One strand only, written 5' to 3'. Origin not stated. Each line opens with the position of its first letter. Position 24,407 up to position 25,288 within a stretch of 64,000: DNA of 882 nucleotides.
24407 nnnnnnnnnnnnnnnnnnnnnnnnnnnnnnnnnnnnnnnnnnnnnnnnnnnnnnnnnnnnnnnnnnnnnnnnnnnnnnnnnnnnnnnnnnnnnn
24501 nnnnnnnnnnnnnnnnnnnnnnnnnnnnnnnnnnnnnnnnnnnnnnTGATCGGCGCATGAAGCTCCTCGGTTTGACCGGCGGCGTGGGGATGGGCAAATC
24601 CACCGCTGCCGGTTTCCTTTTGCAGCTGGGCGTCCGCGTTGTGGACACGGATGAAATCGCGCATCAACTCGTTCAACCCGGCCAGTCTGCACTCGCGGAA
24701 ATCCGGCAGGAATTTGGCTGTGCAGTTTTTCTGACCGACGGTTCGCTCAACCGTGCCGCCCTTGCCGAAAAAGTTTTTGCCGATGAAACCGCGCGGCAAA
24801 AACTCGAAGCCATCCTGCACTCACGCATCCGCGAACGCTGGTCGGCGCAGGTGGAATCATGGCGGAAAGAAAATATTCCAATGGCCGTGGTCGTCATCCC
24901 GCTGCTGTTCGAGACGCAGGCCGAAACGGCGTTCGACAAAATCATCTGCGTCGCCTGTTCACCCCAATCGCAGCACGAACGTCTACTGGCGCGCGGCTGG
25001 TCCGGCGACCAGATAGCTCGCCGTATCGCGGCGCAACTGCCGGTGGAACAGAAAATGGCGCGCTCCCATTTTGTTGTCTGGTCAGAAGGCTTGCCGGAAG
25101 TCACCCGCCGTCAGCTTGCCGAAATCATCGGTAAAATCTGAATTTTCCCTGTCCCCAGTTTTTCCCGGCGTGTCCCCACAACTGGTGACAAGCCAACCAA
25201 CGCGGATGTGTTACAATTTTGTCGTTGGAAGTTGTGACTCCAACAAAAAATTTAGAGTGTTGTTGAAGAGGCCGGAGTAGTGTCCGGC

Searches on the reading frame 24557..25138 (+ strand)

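Call 86: search_protein_families(library=pfam, proteins=[window:24557-25138:+], max_evalue=0.00001)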
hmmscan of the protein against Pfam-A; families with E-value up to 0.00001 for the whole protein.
window:24557-25138:+ (194 aa): 1 family
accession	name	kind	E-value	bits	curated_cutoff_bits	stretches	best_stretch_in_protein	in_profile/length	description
PF01121.26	CoaE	-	3e-50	170.9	27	1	3-175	2-173/180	Dephospho-CoA kinase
